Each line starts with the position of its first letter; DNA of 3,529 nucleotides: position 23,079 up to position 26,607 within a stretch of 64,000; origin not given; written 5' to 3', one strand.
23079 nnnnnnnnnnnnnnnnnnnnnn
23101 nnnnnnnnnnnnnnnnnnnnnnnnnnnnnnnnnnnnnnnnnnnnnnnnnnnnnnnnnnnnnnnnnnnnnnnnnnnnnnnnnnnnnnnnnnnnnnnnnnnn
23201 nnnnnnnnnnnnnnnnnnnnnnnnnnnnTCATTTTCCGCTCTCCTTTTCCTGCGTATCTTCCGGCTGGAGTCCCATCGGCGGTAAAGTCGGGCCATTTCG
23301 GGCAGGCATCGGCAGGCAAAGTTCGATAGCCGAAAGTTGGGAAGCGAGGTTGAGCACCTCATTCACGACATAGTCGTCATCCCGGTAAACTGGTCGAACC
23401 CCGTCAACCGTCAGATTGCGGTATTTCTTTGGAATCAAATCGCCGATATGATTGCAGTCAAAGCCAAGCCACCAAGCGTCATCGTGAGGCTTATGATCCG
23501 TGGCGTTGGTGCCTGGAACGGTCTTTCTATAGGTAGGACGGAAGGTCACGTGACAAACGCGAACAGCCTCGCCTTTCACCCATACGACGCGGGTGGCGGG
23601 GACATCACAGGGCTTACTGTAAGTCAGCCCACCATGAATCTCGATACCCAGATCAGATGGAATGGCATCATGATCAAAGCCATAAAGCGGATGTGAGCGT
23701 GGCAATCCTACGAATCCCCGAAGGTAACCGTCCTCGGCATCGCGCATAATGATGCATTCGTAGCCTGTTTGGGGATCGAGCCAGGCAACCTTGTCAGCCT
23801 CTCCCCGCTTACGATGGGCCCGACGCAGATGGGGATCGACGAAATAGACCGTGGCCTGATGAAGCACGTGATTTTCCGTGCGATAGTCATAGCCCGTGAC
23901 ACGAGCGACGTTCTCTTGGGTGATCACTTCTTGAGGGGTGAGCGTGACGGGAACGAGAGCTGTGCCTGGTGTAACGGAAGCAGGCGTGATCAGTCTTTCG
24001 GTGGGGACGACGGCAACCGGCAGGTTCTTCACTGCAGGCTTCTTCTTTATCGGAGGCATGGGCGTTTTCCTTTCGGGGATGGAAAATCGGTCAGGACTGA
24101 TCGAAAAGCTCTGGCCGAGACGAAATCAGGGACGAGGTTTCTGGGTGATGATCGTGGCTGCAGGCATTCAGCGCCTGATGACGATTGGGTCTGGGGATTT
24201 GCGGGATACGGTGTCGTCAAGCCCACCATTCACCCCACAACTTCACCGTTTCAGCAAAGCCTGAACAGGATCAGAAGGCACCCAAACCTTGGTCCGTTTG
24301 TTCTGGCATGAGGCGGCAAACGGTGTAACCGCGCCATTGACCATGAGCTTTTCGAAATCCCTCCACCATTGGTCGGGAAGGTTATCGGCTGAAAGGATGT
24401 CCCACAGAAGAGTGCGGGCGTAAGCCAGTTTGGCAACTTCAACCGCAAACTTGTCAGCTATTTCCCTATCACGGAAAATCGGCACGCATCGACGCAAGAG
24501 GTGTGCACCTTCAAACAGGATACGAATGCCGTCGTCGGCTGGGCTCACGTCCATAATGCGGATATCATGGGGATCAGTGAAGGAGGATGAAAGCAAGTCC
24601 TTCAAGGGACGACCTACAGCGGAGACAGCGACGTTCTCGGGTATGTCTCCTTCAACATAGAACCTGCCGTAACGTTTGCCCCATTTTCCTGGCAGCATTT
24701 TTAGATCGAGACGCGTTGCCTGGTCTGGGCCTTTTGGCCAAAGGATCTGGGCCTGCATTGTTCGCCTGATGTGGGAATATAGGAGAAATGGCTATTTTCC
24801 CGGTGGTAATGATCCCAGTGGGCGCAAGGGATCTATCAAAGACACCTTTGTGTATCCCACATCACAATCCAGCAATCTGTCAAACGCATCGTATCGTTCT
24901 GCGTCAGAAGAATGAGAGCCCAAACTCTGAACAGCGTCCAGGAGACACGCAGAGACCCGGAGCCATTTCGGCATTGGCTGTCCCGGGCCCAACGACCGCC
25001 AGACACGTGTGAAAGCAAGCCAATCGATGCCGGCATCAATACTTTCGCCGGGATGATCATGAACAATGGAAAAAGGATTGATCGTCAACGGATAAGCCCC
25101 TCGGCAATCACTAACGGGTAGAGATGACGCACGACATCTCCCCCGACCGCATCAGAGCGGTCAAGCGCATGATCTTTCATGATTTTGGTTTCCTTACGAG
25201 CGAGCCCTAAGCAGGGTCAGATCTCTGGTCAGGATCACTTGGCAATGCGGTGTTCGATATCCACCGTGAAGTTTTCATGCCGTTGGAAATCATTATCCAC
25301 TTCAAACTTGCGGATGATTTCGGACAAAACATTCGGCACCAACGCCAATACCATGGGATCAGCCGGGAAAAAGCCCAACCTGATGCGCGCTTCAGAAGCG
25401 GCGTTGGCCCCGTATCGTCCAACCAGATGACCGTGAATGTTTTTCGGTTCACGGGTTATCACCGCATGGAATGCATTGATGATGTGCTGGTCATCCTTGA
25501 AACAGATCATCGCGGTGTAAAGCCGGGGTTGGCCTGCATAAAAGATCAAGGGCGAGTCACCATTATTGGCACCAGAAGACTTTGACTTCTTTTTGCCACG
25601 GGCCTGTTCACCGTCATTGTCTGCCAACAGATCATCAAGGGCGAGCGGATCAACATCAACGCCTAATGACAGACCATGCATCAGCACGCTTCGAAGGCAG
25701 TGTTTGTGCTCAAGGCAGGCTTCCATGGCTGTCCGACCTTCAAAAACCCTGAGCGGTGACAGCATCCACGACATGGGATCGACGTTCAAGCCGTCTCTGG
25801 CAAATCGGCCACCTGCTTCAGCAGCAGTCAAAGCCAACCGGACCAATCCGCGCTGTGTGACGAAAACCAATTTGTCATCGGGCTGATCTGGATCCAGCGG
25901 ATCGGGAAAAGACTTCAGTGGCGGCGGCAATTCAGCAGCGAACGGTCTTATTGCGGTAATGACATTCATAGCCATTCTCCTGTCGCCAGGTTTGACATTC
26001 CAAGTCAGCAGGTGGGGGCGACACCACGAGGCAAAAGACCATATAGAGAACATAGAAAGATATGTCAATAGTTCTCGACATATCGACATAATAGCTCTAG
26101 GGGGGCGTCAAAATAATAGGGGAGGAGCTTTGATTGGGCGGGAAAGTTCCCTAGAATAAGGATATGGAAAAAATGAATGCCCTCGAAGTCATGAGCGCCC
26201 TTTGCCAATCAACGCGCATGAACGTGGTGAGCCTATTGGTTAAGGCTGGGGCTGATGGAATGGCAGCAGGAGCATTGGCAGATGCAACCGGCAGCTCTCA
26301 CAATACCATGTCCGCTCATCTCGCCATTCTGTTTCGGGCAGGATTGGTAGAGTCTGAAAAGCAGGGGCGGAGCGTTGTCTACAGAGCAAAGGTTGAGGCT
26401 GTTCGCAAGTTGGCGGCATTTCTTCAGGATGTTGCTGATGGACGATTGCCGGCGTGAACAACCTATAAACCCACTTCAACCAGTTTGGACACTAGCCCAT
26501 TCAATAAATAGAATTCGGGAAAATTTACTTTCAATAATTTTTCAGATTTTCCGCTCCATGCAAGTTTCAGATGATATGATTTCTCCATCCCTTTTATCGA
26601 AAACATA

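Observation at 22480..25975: Compact six-gene operon of unassignable proteins as transposon-like cargo: candidate undescribed system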

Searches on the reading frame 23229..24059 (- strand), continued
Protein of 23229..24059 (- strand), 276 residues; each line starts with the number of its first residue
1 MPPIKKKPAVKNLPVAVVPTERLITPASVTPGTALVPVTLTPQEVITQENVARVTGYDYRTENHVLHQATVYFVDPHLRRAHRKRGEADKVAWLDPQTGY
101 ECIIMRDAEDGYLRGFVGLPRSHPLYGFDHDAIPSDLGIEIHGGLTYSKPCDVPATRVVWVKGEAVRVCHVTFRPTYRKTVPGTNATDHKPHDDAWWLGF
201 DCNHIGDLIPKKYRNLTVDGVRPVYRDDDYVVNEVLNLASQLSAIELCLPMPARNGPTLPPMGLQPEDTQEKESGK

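Call 85: get_annotated_region(hit=H5, flank=5000)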
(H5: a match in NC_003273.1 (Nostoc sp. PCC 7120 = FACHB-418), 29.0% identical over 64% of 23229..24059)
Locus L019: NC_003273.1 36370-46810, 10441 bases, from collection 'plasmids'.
description: Nostoc sp. PCC 7120 = FACHB-418 plasmid pCC7120delta, complete sequence
organism: Nostoc sp. PCC 7120 = FACHB-418 (NCBI taxid 103690)
taxonomy: Bacteria; Cyanobacteriota; Cyanophyceae; Nostocales; Nostocaceae; Nostoc; Nostoc sp. PCC 7120 = FACHB-418
host: -; source: -; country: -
typing (MOB-suite, as given by PLSDB): mobilizable; replicon rep_cluster_1735; relaxase MOBV
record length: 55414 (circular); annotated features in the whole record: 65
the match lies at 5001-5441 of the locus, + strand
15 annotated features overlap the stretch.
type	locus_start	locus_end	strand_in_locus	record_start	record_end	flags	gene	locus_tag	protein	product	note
CDS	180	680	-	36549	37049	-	-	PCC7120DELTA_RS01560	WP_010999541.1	hypothetical protein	-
CDS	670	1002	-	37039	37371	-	-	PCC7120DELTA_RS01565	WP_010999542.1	hypothetical protein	-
CDS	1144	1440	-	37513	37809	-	-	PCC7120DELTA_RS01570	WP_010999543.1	hypothetical protein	-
CDS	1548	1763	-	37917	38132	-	-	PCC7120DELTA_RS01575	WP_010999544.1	hypothetical protein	-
CDS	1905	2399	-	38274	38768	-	-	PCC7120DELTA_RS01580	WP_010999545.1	DUF262 domain-containing protein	-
CDS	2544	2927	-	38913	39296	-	-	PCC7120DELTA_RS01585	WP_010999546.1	hypothetical protein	-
CDS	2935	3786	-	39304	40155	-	-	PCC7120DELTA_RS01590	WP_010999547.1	hypothetical protein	-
CDS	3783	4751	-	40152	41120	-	-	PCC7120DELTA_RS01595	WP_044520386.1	HNH endonuclease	-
CDS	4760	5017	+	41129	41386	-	-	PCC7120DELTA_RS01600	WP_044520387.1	hypothetical protein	-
CDS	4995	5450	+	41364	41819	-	-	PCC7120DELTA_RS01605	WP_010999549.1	hypothetical protein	-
CDS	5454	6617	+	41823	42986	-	-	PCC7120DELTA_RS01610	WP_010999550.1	HNH endonuclease domain-containing protein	-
CDS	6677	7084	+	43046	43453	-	-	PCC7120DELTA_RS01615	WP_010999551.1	hypothetical protein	-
CDS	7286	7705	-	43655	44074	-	-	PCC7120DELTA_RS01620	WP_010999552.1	hypothetical protein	-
CDS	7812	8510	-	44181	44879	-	-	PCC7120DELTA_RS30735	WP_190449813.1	IS982 family transposase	-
CDS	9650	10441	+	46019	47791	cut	ltrA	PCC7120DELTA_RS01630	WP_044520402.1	group II intron reverse transcriptase/maturase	GO:0000373 - Group II intron splicing [Evidence IEA]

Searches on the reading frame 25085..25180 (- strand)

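Call 3: search_protein_families(library=pfam, proteins=[window:25085-25180:-], max_evalue=1)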
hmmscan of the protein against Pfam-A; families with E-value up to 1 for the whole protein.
window:25085-25180:- (31 aa): 0 families

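Call 7: search_protein_families(library=ncbifam, proteins=[window:25085-25180:-], max_evalue=1)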
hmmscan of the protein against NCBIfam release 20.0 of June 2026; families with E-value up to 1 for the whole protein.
window:25085-25180:- (31 aa): 0 families

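Call 8: search_protein_families(library=padloc, proteins=[window:25085-25180:-], max_evalue=1)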
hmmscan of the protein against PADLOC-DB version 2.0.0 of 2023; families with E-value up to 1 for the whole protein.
window:25085-25180:- (31 aa): 0 families

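Call 12: search_protein_families(library=phrogs, proteins=[window:25085-25180:-], max_evalue=1)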
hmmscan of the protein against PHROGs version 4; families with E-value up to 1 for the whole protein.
window:25085-25180:- (31 aa): 1 family
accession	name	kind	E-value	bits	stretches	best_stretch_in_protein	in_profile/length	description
phrog_22819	-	unknown function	0.37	11.9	1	10-20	15-25/31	-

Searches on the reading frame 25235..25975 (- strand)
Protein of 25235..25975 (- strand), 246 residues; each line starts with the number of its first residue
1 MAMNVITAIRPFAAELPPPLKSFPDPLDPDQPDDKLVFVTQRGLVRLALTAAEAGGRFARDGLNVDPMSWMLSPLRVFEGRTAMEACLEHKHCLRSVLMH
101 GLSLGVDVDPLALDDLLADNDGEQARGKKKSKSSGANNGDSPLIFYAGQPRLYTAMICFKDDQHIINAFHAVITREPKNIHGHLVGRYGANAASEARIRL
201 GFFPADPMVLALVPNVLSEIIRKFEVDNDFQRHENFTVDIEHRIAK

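Call 3: search_protein_families(library=pfam, proteins=[window:25235-25975:-], max_evalue=1)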
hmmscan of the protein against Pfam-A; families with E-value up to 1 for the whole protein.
window:25235-25975:- (246 aa): 0 families

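Call 7: search_protein_families(library=ncbifam, proteins=[window:25235-25975:-], max_evalue=1)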
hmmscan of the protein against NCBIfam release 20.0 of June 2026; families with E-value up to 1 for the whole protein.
window:25235-25975:- (246 aa): 0 families

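Call 8: search_protein_families(library=padloc, proteins=[window:25235-25975:-], max_evalue=1)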
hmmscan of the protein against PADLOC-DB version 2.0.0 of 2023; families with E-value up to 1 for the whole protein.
window:25235-25975:- (246 aa): 0 families

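Call 12: search_protein_families(library=phrogs, proteins=[window:25235-25975:-], max_evalue=1)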
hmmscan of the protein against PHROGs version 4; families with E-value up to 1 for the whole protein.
window:25235-25975:- (246 aa): 1 family
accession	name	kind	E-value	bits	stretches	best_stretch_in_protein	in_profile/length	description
phrog_15374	-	unknown function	0.32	12.5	1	98-126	47-75/109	-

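Call 19: search_solved_structures(query=window:25235-25975:-, max_evalue=10)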
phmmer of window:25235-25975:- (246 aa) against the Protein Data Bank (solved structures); distinct sequences matched with E-value up to 10: 3.
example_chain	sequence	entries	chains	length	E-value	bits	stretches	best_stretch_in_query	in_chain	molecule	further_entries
6ph3_A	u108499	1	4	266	0.74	12.3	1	156-217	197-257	Blue-light-activated histidine kinase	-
6pps_A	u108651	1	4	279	0.89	12.1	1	156-217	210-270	Blue-light-activated histidine kinase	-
7zqu_A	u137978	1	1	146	0.99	11.9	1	28-61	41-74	Putative blue-light photoreceptor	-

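Call 60: search_protein_representatives(protein=window:25235-25975:-)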
Query: 246 residues. Proteins with E-value up to 0.001 (for the whole library): 281; up to 1e-10: 232; up to 1e-30: 33. The best 150 are listed.
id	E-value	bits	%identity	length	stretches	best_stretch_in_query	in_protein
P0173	6.6e-162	552.8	100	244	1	3-246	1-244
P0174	4.7e-52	193.1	46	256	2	3-124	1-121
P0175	2.0e-48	181.2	41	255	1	15-244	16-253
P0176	2.8e-48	180.7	42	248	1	20-244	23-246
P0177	6.3e-46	173.0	43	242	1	16-244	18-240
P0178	2.0e-45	171.4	42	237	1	17-245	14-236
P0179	2.3e-44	167.9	43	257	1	24-242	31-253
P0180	1.2e-40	155.8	40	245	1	17-217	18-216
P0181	4.3e-40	153.9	40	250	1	16-225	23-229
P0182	1.7e-39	152.0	41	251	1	22-225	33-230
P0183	9.6e-39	149.5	37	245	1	10-244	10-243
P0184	2.8e-38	148.0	39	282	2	16-137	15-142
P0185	2.2e-36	141.8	39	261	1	18-240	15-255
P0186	8.7e-36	139.8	38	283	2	20-138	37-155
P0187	8.9e-36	139.8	34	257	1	17-244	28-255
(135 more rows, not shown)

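Call 64: search_protein_families(library=pfam, alignment_id=A5, max_evalue=0.01)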
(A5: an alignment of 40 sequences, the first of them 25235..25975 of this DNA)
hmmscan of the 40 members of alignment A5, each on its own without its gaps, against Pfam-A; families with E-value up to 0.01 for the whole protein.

A. member 1, window:25235-25975:- (246 aa): 0 families

B. families by the number of members that match (of 40 scanned): 4 families
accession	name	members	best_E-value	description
PF09722.15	Xre_MbcA_ParS_C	2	0.0058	Antitoxin Xre/MbcA/ParS C-terminal toxin-binding domain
PF05838.17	Glyco_hydro_108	1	2e-23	Glycosyl hydrolase 108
PF00929.31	RNase_T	1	2.6e-09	Exonuclease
PF20344.3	DUF6639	1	0.009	Family of unknown function (DUF6639)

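Call 72: find_encoding_contigs(protein=window:25235-25969:-, flank=10000, max_places=10)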
Protein window:25235-25969:- (244 aa): 10 contigs read that carry it; 6 places shown.
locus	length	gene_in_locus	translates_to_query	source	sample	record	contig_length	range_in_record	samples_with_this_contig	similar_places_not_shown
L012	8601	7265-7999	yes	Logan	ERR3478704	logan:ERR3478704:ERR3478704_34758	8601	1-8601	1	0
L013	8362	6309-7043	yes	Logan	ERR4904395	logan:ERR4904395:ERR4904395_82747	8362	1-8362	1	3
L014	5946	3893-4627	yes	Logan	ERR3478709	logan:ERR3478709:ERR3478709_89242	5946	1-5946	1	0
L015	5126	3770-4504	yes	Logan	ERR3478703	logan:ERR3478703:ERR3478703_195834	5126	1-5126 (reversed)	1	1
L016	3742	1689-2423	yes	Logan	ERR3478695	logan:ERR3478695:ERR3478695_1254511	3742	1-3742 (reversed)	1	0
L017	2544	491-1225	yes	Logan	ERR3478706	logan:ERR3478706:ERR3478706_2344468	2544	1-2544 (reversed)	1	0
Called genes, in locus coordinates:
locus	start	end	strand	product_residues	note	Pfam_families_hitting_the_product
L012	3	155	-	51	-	?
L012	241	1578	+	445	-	PF02878:PGM_PMM_I, PF02879:PGM_PMM_II, PF02880:PGM_PMM_III, PF00408:PGM_PMM_IV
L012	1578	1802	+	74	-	PF06906:DUF1272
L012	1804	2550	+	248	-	PF08543:Phos_pyr_kin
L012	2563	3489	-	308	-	PF18306:LDcluster4 (weak), PF03641:Lysine_decarbox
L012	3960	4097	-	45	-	-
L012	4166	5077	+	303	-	-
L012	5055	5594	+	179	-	-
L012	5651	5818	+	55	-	-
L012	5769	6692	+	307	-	-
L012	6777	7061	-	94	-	PF12840:HTH_20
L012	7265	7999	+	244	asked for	-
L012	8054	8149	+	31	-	-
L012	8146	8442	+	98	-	-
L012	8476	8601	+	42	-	?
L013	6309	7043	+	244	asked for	-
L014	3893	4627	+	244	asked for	-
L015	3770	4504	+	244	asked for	-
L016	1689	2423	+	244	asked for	-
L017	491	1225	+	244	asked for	-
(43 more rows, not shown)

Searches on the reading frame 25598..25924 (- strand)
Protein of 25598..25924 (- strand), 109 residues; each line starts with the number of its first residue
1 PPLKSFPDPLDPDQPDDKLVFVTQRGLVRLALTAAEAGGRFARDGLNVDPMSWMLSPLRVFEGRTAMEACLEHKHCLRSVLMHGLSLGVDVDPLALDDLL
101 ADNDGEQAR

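Call 67: search_solved_structures(query=A6, max_evalue=10, show_alignments=2)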
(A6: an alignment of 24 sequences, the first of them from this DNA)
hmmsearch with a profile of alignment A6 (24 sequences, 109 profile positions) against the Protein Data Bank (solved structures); distinct sequences matched with E-value up to 10: 5.
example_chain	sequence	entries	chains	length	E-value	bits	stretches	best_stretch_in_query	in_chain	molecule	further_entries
6n4n_C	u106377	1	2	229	0.39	13.7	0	4-40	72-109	Rosetta-designed danoprevir/NS3a complex reader 2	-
5d3m_D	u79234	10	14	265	1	12.3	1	48-64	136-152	Energy-coupling factor transporter transmembrane protein EcfT | Putative cobalt ABC transporter, permease protein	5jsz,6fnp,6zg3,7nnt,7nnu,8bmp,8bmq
5cwp_A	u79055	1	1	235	1.1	12.2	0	13-40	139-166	Designed helical repeat protein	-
6xss_A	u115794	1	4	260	1.2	12.1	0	13-40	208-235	C4_nat_HFuse-7900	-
8f6r_A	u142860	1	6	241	2.2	11.2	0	13-40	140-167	De novo designed oligomeric protein C6-79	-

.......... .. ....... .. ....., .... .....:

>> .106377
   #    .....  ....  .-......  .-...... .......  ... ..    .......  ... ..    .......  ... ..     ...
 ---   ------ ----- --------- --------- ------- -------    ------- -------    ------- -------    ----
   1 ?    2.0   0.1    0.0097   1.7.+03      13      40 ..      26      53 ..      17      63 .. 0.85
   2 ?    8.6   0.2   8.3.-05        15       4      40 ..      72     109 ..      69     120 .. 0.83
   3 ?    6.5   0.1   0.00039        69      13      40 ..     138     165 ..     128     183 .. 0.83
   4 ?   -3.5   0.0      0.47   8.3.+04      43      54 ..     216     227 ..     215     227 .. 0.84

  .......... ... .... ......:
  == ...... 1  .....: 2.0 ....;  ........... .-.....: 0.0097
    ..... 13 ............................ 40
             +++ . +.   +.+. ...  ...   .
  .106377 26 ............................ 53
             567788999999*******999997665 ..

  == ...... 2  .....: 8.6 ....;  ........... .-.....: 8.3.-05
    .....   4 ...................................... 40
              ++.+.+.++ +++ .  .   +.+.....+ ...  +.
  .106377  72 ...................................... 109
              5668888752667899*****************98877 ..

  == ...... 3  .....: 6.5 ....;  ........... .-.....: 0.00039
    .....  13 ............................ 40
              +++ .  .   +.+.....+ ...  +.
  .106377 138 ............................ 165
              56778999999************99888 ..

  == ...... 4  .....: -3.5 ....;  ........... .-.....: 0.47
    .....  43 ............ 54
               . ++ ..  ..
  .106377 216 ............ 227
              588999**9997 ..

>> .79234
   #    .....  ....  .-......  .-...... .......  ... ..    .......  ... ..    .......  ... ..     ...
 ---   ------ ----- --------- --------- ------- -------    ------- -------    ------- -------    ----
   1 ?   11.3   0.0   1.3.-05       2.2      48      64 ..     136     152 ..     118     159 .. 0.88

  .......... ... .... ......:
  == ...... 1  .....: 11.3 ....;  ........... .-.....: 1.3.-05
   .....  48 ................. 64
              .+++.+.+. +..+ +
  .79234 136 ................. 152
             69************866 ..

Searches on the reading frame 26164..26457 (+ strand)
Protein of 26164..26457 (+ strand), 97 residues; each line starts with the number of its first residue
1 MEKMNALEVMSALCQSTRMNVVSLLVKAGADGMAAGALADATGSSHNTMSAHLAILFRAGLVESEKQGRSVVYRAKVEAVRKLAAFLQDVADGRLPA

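Call 3: search_protein_families(library=pfam, proteins=[window:26164-26457:+], max_evalue=1)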
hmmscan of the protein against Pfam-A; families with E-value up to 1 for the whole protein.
window:26164-26457:+ (97 aa): 15 families
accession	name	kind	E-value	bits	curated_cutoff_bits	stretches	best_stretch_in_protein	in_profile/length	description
PF12840.13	HTH_20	-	1.3e-11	44.7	27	1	16-65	4-51/51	Helix-turn-helix domain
PF03965.22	Penicillinase_R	-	3.9e-05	24.4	22.6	1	37-92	26-81/115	Penicillinase repressor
PF01022.26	HTH_5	-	0.00014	22.1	22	1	16-64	2-47/47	Bacterial regulatory protein, arsR family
PF08100.18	Dimerisation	-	0.00024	21.3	25.6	1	2-75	11-83/93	O-methyltransferase dimerisation domain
PF12802.13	MarR_2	-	0.0024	18.4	27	1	28-69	17-60/61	MarR family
PF25212.1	HVO_A0114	-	0.0074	16.5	27.6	1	8-72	14-76/84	HVO_A0114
PF13601.12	HTH_34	-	0.019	15.6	27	1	18-67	2-49/80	Winged helix DNA-binding domain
PF13545.12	HTH_Crp_2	-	0.021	15.2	27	1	37-69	27-57/70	Crp-like helix-turn-helix domain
PF24033.1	DUF7342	-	0.023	15.1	31.6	1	30-77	15-62/150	Family of unknown function (DUF7342)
PF09339.16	HTH_IclR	-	0.038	14.2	22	1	28-64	14-50/52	IclR helix-turn-helix domain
PF21248.3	SoFic-like_C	-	0.04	14.5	27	1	38-73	36-71/76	Protein adenylyltransferase SoFic-like, C-terminal domain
PF03428.19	RP-C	-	0.061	13.6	24.4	1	37-62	76-101/175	Replication protein C N-terminal domain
PF04182.18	B-block_TFIIIC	-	0.071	13.6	22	1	20-67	6-53/73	B-block binding subunit of TFIIIC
PF01978.25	TrmB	-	0.099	13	25.6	1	32-75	22-64/68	Sugar-specific transcriptional regulator TrmB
PF20024.5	DUF6432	-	0.12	13.1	29.6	1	16-80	12-76/97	Family of unknown function (DUF6432)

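Call 7: search_protein_families(library=ncbifam, proteins=[window:26164-26457:+], max_evalue=1)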
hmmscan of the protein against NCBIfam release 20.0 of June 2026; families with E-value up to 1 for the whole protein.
window:26164-26457:+ (97 aa): 15 families
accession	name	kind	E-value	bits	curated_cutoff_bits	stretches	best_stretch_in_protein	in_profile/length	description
NF033788.1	HTH_metalloreg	subfamily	6.5e-18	64.3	55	1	7-83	2-76/77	metalloregulator ArsR/SmtB family transcription factor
NF041413.1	ArsR_Rv2640c_fam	equivalog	5.8e-15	55.7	155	1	6-88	29-114/118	Rv2640c family ArsR-like transcriptional regulator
NF033789.1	repress_SdpR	subfamily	7.8e-12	44.9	100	1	10-87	2-76/79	autorepressor SdpR family transcription factor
NF007528.0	PRK10141.1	subfamily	6.3e-08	32.5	97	1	2-75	2-73/117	metalloregulator ArsR/SmtB family transcription factor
NF047906.1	CdPbTransRegCmtR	equivalog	2.2e-06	27.5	150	1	10-80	15-82/104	Cd(II)/Pb(II)-sensing metalloregulatory transcriptional regulator CmtR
NF040642.1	sulf_sens_BigR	equivalog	2.9e-05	24.1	155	1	8-88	12-89/95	sulfite-sensing transcriptional repressor BigR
TIGR01884.1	cas_HTH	subfamily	5.6e-05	22.6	60.2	1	6-71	132-196/202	CRISPR-associated CARF protein Csa3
TIGR02698.1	CopY_TcrY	equivalog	0.0011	19.2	121.95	1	40-91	30-81/130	CopY/TcrY family copper transport repressor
TIGR02944.1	suf_reg_Xantho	equivalog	0.0039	17.6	110.65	1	20-66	13-59/130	SUF system Fe-S cluster assembly regulator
NF045707.1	Dbac_1936_reg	equivalog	0.0048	16.9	115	1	11-92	12-90/99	ArsR/SmtB-type metalloregulator TsoR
NF053755.1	MsvR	equivalog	0.011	15.5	220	1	12-67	9-61/236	transcriptional factor MsvR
NF040939.2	trans_reg_lrs14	equivalog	0.03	14.4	90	1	5-70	11-74/103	Lrs14 family HTH-type transcriptional regulator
NF045644.1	TransRegBhcR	equivalog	0.031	13.5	350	1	20-88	28-94/267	HTH-type transcriptional regulator BhcR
NF045485.1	FPPsyn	subfamily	0.057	12.5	275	1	14-57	127-171/288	farnesyl diphosphate synthase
NF053606.1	Sta1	subfamily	0.12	12.5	80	1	5-74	10-82/100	Sta1 family transcriptional regulator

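Call 8: search_protein_families(library=padloc, proteins=[window:26164-26457:+], max_evalue=1)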
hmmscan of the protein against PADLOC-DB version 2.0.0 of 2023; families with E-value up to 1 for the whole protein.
window:26164-26457:+ (97 aa): 16 families
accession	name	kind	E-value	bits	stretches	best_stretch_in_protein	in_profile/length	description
PDLC01720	Csa3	-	4.1e-13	47.9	1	6-89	27-104/118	Csa3_1_CAS-I-II-III-IV-V-VI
PDLC01438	Csa3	-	3.4e-10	38.4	1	4-86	136-212/305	"CAS-I,CAS-II,CAS-III,CAS-IV,CAS-V,CAS-VI; associated_signaling"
PDLC04368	PDC-M05A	-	3.6e-08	31.5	1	4-78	1-75/201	-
PDLC01434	CasR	-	1.7e-05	22.8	1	7-72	119-181/191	"CAS-I,CAS-II,CAS-III,CAS-IV,CAS-V,CAS-VI; associated_signaling"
PDLC01268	CasR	-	6.3e-05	21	1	14-72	122-174/179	"CAS-I,CAS-II,CAS-III,CAS-IV,CAS-V,CAS-VI; associated_signaling"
PDLC01853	CARF3--CARF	-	0.00024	18.8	1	17-69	139-191/209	-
PDLC01857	CARF3--CARF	-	0.00028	18.6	1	9-77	119-187/201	-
PDLC04369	PDC-M05A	-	0.0025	15.5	1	16-78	13-75/201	-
PDLC01852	CARF3--CARF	-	0.0042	15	1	3-70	131-195/208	-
PDLC01848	CARF3--CARF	-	0.0047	14.6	1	7-75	126-189/197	-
PDLC01872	CARF3--CARF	-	0.0093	13.7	1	15-75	139-199/209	-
PDLC03963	SoFic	-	0.011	13.1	1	15-75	292-351/361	-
PDLC01850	CARF3--CARF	-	0.015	13.2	1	7-71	136-198/209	-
PDLC01879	CARF3--CARF_TM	-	0.021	12.5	1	17-76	157-210/222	-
PDLC04370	PDC-M05A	-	0.023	12.5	1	21-78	20-76/194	-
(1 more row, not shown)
